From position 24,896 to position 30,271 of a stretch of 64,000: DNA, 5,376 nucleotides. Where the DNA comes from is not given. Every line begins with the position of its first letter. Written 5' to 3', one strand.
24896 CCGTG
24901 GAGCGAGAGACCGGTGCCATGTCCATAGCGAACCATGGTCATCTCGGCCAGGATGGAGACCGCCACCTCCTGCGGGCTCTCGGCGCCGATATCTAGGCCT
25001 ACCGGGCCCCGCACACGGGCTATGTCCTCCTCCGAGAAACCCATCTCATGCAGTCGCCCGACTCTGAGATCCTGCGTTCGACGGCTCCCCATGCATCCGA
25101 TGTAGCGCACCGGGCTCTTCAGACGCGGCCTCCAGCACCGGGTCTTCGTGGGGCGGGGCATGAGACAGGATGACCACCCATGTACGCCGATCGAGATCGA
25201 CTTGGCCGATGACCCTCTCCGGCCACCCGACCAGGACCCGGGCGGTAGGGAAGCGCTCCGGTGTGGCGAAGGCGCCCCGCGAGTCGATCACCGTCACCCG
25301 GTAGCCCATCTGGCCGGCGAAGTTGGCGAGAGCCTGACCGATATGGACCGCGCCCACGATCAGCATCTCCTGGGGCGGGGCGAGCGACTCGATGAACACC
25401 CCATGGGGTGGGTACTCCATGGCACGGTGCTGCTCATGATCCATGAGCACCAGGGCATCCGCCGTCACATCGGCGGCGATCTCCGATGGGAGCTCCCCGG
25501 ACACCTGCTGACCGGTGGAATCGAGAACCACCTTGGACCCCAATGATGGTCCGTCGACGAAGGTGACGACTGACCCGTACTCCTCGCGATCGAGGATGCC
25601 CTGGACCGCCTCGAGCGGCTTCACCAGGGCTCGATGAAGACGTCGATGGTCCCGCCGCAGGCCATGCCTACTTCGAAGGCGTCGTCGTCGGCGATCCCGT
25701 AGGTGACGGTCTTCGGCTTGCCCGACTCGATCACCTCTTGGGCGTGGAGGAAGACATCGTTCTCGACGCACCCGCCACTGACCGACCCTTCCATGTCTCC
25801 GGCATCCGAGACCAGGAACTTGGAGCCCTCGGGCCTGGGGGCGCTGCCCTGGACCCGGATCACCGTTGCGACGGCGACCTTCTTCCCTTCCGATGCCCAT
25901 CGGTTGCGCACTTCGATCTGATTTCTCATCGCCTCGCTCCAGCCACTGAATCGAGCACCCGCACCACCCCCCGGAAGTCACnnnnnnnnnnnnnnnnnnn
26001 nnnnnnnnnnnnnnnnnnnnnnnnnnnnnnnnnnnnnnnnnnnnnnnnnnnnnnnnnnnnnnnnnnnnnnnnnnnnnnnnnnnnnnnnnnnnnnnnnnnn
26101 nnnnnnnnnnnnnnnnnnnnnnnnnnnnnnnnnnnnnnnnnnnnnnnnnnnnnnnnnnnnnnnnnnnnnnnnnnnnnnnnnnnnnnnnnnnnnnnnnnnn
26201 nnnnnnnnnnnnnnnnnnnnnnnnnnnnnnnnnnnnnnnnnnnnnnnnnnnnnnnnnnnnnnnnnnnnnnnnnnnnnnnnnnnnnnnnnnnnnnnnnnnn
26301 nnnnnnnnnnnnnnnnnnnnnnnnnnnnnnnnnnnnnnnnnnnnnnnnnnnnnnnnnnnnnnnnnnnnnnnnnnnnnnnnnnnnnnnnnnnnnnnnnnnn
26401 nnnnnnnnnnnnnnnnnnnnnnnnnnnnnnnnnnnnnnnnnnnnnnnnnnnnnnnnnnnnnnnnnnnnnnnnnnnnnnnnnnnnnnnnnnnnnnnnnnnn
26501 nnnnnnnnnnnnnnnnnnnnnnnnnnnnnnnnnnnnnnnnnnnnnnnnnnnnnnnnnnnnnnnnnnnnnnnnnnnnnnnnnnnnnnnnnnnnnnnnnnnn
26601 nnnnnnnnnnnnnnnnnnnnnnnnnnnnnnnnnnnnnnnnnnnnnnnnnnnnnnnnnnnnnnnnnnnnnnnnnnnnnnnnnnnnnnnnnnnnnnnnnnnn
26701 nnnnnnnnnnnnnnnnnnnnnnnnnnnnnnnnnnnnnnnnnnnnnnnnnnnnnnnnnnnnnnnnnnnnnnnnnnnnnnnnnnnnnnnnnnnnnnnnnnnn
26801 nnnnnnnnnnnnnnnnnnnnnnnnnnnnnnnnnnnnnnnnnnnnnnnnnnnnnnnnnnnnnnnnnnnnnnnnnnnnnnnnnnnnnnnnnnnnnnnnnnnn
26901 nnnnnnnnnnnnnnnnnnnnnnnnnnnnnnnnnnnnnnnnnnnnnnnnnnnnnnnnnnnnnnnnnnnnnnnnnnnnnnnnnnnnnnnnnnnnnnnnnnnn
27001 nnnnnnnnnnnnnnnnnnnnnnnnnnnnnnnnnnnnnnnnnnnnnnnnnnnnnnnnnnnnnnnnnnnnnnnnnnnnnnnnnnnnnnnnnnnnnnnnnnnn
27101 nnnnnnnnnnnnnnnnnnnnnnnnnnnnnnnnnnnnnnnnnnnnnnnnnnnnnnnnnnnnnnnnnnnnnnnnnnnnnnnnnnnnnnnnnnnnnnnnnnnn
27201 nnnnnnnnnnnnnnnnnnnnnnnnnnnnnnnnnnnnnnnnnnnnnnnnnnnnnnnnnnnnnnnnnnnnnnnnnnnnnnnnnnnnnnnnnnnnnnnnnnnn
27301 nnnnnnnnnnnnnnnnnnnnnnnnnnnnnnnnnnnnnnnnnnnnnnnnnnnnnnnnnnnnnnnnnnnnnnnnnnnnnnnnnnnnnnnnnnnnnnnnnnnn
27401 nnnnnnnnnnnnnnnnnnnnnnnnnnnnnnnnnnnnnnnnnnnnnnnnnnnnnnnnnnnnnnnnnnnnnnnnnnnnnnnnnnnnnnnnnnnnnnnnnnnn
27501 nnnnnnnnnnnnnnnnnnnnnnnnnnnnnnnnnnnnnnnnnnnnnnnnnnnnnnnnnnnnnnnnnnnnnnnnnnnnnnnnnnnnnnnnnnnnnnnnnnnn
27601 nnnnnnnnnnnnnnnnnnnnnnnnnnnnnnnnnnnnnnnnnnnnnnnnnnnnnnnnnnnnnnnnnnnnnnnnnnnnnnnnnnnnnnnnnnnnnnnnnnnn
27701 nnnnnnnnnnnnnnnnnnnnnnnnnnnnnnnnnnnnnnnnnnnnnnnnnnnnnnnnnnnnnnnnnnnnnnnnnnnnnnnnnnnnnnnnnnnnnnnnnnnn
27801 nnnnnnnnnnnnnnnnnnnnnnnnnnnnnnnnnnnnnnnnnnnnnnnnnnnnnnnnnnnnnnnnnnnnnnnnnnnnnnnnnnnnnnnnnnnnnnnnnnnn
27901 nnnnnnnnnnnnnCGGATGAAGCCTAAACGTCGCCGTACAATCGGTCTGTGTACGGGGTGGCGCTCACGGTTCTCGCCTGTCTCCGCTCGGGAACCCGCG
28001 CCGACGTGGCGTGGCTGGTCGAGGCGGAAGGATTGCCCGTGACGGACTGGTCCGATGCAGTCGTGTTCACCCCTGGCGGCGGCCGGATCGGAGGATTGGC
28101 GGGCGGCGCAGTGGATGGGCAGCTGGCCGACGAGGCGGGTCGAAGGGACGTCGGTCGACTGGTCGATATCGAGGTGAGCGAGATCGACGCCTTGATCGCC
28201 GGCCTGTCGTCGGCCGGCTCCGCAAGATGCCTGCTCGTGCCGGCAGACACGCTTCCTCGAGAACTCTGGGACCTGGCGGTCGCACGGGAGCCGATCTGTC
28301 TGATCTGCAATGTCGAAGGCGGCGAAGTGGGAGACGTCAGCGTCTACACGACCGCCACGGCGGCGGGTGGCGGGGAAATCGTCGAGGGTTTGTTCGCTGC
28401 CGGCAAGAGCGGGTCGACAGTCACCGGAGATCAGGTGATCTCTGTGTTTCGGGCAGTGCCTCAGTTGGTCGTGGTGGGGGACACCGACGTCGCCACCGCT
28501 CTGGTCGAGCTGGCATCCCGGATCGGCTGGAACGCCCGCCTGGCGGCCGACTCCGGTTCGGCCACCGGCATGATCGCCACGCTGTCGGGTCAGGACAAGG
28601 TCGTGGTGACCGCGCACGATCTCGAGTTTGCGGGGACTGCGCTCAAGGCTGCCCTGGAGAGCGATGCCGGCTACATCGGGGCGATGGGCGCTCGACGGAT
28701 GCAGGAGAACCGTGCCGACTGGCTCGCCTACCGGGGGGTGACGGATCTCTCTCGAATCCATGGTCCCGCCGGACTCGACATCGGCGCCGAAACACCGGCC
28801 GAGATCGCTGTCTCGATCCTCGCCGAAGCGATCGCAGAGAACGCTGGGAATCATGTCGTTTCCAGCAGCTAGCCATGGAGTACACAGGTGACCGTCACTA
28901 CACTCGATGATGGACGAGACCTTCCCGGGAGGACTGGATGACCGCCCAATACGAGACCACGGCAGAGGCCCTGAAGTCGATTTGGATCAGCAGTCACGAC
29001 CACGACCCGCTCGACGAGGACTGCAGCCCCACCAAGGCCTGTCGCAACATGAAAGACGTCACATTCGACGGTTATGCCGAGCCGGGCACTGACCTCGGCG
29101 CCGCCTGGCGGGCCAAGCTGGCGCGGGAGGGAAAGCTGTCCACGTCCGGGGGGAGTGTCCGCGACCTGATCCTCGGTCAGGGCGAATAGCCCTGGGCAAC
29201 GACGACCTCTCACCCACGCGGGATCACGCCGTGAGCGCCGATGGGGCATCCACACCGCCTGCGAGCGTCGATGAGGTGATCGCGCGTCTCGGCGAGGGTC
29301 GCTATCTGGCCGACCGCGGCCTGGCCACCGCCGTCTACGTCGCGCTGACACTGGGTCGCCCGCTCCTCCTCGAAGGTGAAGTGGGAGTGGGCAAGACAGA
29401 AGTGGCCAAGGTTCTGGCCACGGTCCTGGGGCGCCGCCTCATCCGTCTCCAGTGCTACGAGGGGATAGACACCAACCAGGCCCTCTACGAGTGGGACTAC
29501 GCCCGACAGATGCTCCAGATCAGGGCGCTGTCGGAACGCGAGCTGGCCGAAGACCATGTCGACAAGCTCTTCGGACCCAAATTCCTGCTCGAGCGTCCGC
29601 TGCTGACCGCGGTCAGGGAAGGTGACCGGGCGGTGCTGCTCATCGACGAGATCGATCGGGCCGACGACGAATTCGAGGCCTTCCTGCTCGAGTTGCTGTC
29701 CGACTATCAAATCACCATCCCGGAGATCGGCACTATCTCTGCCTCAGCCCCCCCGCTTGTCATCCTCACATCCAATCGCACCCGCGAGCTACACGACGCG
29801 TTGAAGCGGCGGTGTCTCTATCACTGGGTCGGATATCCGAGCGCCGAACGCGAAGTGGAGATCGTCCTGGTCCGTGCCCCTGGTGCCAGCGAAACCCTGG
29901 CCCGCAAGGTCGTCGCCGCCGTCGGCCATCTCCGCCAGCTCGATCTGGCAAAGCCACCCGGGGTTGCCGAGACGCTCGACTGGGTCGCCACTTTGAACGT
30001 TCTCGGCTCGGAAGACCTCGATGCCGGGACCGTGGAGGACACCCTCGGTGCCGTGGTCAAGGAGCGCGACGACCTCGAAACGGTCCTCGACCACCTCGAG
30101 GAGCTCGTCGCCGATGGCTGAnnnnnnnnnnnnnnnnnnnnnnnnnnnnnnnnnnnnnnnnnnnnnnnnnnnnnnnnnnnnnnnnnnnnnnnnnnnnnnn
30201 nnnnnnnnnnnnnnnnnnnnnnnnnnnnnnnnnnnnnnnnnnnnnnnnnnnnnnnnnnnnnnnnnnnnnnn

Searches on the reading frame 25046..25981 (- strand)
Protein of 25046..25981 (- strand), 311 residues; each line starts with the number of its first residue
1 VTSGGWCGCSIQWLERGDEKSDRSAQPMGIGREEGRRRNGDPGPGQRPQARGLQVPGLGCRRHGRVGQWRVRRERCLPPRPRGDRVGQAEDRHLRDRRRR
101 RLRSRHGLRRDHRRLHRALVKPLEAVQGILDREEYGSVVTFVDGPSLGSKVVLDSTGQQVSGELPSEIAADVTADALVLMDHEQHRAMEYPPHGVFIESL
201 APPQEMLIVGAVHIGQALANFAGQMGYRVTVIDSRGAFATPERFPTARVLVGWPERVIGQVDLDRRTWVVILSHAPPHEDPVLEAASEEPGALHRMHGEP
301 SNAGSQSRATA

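Call 28: search_protein_families(library=pfam, proteins=[window:25046-25981:-], max_evalue=0.001)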
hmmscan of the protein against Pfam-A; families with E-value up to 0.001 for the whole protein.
window:25046-25981:- (311 aa): 1 family
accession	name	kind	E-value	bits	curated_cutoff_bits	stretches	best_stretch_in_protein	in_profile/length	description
PF13478.12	XdhC_C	-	1.7e-15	58.1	29.7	1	206-290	1-68/125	XdhC Rossmann domain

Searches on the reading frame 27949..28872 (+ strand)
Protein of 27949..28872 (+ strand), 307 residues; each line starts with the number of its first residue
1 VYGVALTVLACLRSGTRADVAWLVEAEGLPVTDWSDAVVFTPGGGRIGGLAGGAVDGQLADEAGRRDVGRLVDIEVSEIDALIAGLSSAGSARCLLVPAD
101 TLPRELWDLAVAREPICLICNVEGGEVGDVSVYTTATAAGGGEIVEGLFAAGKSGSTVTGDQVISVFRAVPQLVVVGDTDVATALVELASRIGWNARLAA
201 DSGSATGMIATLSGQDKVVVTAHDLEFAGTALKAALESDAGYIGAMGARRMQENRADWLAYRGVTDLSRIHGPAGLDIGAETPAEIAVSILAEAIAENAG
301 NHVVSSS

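Call 28: search_protein_families(library=pfam, proteins=[window:27949-28872:+], max_evalue=0.001)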
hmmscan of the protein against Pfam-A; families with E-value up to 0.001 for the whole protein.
window:27949-28872:+ (307 aa): 1 family
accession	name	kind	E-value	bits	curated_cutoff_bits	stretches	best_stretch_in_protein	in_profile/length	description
PF13478.12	XdhC_C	-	1e-26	94.3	29.7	1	173-293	1-124/125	XdhC Rossmann domain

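Call 76: find_homologous_proteins(query=window:27949-28872:+, max_evalue=1e-10)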
Query window:27949-28872:+ (307 aa): 1805 proteins with E <= 1e-10 among 8000 candidates; the best 120 are listed.
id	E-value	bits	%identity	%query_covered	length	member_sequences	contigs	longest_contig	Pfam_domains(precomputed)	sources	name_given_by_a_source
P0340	2.2e-188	643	100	100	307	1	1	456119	PF13478.13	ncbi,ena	-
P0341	3.6e-175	599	92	100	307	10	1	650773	PF13478.13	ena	-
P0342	5.9e-162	556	86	99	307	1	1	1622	PF13478.13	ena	-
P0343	2.0e-161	554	86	99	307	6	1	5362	PF13478.13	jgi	jgi:xanthine dehydrogenase accessory factor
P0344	2.3e-161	554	86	99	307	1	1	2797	PF13478.13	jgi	jgi:xanthine dehydrogenase accessory factor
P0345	2.7e-161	554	86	99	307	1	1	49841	PF13478.13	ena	-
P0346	4.6e-161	553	86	99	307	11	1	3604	PF13478.13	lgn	-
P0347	4.7e-161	553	86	99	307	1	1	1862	PF13478.13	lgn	-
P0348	1.6e-160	551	85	99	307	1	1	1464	PF13478.13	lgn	-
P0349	2.1e-160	551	85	99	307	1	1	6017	PF13478.13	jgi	-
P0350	2.5e-160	550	85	99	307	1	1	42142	PF13478.13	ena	-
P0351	5.0e-160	549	85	99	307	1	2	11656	PF13478.13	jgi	jgi:xanthine dehydrogenase accessory factor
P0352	8.3e-159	545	85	99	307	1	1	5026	PF13478.13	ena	-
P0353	8.6e-159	545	86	99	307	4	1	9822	PF13478.13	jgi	jgi:xanthine dehydrogenase accessory factor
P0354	6.4e-157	539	84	100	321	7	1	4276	PF13478.13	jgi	jgi:xanthine dehydrogenase accessory factor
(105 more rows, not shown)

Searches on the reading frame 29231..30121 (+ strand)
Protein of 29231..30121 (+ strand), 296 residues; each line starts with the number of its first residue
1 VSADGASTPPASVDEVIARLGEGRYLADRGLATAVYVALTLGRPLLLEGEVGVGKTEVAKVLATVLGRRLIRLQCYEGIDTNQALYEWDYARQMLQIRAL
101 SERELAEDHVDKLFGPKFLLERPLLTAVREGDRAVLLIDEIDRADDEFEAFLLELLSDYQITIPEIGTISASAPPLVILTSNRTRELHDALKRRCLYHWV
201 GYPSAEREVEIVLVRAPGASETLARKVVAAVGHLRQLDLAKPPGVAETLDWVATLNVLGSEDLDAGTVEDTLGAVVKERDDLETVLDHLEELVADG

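Call 14: search_protein_families(library=pfam, proteins=[window:29231-30121:+], max_evalue=0.01)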
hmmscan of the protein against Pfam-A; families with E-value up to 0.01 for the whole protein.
window:29231-30121:+ (296 aa): 10 families
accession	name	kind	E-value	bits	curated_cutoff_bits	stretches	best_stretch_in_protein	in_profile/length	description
PF07728.20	AAA_5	-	4.9e-14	52.9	22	1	44-195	1-139/139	AAA domain (dynein-related subfamily)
PF00004.35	AAA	-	7.3e-10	39.8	21.2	1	45-195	1-123/131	ATPase family associated with various cellular activities (AAA)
PF13401.12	AAA_22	-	2.6e-07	31.5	27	1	44-162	7-117/130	AAA domain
PF07726.17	AAA_3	-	2.7e-07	30.9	27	0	134-182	64-111/131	ATPase family associated with various cellular activities (AAA)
PF07724.20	AAA_2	-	1.5e-06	28.8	27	1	46-186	7-128/166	AAA domain (Cdc48 subfamily)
PF05496.18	RuvB_N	-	2.4e-05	24.6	27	0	124-163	78-115/159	Holliday junction DNA helicase RuvB P-loop domain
PF13191.12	AAA_16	-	3.6e-05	24.8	32.6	1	42-158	22-158/167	AAA ATPase domain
PF12774.13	AAA_6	-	0.0045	16.5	25.2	1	36-83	26-73/327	Hydrolytic ATP binding site of dynein motor region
PF00270.35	DEAD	-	0.0063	16.7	26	0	39-63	11-35/167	DEAD/DEAH box helicase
PF00158.32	Sigma54_activat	-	0.0069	16.5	20.2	0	43-65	23-45/168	Sigma-54 interaction domain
